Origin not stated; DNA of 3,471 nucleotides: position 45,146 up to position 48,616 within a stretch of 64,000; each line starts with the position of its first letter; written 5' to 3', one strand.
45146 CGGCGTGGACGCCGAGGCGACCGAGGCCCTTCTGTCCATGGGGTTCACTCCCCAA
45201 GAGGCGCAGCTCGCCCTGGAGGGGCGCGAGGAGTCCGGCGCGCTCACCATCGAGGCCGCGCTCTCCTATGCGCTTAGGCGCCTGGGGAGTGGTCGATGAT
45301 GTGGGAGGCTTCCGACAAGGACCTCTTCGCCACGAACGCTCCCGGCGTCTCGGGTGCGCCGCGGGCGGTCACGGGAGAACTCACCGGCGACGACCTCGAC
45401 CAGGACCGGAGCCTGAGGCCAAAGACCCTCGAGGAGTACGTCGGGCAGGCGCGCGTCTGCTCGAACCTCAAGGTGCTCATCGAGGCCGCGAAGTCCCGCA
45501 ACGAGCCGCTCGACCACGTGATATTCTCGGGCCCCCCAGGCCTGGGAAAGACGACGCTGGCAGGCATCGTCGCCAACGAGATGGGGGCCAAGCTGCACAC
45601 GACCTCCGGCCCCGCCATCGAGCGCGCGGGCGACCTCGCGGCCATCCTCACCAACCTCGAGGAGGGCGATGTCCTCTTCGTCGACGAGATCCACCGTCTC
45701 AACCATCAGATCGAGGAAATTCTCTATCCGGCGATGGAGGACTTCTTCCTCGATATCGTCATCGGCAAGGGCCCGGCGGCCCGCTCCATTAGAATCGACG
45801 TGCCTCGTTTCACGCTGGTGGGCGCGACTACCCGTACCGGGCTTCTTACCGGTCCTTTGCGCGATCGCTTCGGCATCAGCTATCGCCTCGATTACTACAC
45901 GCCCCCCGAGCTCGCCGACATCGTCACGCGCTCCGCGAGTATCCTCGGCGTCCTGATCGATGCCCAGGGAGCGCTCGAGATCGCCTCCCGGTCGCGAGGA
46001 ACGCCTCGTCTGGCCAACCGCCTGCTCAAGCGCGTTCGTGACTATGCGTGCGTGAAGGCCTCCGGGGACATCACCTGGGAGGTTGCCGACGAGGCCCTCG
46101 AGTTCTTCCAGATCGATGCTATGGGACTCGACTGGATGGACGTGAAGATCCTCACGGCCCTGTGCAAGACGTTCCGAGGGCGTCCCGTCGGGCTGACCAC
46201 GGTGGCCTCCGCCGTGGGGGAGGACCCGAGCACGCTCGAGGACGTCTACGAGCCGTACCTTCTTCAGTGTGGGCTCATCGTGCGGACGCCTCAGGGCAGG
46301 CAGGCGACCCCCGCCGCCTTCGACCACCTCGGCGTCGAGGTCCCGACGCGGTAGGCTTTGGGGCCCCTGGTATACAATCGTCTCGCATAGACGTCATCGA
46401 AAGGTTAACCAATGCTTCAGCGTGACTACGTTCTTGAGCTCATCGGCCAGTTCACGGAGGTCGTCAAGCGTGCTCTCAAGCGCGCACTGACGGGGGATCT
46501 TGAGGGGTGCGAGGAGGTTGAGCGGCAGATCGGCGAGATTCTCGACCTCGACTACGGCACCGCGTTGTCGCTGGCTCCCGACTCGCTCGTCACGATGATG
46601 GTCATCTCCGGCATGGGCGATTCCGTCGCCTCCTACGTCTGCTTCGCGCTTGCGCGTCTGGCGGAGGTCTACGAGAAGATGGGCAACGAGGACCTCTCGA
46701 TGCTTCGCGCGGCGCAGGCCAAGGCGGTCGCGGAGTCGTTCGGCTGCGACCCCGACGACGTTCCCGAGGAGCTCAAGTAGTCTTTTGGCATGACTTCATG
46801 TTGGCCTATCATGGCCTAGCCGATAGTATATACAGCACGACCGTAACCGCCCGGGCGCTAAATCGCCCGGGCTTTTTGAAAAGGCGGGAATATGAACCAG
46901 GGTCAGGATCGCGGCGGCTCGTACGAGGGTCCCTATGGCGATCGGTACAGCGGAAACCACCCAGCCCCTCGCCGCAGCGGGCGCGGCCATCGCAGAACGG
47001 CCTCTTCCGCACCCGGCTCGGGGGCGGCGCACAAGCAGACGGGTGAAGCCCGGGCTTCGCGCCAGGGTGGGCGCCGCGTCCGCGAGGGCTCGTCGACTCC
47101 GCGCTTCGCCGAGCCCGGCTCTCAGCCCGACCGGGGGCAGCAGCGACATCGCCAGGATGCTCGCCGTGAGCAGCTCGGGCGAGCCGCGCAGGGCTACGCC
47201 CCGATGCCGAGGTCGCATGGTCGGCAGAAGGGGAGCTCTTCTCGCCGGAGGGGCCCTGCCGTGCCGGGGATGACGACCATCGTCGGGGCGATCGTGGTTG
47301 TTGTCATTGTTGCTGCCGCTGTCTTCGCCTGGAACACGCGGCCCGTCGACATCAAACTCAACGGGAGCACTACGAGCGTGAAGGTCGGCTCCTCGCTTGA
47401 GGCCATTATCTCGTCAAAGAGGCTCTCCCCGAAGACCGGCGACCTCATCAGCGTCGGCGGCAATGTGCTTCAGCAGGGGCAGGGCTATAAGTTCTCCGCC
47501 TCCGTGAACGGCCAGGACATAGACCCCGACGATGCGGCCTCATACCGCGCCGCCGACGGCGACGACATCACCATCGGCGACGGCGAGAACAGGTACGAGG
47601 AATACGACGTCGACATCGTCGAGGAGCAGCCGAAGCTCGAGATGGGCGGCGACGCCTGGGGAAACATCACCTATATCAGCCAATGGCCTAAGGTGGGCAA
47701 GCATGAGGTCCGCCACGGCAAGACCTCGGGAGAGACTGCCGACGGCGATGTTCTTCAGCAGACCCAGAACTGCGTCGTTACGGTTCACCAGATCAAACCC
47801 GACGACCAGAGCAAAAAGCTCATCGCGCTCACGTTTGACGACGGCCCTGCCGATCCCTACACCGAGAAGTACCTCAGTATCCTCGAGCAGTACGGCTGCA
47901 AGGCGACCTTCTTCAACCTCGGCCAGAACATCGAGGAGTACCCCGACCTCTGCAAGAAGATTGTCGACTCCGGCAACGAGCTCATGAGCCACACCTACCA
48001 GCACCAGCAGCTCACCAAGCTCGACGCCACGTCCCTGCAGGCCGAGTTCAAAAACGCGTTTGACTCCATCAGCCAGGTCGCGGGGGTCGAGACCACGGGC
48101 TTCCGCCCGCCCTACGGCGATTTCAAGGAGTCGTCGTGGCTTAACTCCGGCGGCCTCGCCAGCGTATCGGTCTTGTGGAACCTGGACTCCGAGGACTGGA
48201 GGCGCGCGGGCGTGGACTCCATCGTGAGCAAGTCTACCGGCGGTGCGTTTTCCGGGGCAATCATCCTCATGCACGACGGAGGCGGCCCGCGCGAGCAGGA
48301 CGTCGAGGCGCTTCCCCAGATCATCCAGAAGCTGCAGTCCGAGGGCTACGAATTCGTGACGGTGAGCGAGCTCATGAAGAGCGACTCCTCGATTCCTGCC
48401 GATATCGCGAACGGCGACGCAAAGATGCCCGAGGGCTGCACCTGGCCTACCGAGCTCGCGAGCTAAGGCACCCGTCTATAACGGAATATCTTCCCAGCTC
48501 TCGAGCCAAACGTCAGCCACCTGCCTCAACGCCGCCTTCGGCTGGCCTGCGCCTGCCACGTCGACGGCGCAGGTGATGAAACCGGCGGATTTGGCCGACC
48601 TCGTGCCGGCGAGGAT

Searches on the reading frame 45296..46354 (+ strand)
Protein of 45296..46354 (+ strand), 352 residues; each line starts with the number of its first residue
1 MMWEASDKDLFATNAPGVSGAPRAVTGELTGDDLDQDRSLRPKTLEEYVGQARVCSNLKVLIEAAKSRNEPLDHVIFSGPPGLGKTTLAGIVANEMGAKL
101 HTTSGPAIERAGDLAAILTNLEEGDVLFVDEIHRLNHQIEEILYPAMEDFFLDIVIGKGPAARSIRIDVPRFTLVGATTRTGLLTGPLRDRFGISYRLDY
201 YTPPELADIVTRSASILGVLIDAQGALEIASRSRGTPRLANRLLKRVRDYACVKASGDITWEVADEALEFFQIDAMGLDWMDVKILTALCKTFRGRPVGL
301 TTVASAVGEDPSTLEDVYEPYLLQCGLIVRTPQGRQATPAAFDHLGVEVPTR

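Call 8: search_protein_families(library=pfam, proteins=[window:45296-46354:+], max_evalue=0.001)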
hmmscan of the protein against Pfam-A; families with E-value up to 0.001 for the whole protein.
window:45296-46354:+ (352 aa): 6 families
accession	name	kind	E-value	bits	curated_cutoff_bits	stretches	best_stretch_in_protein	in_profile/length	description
PF05496.18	RuvB_N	-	2.5e-80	268.3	27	1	40-198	1-159/159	Holliday junction DNA helicase RuvB P-loop domain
PF17864.7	AAA_lid_4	-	2.2e-30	104.6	27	1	201-274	1-74/74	RuvB AAA lid domain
PF05491.19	RuvB_C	-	8.1e-23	80.6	24.7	1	276-345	2-71/72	RuvB C-terminal winged helix domain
PF00004.35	AAA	-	3.7e-19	69.9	21.2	1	75-199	1-130/131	ATPase family associated with various cellular activities (AAA)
PF07728.20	AAA_5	-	8e-07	29.6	22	1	74-192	1-139/139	AAA domain (dynein-related subfamily)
PF06068.19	TIP49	-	0.00033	20.4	23.8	0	43-103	21-81/347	TIP49 P-loop domain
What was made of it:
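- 44152..46354 (+): ruvC (44152-44658), ruvA (44655-45299), ruvB (45296-46354). These are the conserved downstream neighbours. Pfam (call 8).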

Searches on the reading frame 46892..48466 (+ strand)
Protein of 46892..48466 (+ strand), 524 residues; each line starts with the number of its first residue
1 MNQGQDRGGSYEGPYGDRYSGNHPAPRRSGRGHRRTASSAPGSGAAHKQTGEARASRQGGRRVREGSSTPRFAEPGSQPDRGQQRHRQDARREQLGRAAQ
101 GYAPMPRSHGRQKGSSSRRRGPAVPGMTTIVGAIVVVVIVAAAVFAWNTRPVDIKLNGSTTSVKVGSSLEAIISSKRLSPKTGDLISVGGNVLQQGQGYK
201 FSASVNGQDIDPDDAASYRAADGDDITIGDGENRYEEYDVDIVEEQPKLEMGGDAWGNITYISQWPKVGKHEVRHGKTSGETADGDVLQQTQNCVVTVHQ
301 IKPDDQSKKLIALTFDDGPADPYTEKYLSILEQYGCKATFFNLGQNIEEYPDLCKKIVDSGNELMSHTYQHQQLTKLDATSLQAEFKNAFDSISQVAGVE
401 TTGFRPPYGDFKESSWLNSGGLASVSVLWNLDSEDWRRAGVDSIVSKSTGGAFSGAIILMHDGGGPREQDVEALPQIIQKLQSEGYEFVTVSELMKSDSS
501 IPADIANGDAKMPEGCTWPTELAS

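Call 8: search_protein_families(library=pfam, proteins=[window:46892-48466:+], max_evalue=0.001)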
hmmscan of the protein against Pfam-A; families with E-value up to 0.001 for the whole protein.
window:46892-48466:+ (524 aa): 1 family
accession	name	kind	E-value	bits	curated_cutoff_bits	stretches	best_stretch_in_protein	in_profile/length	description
PF01522.26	Polysacc_deac_1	-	7.7e-34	116.8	23.1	1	305-416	3-113/124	Polysaccharide deacetylase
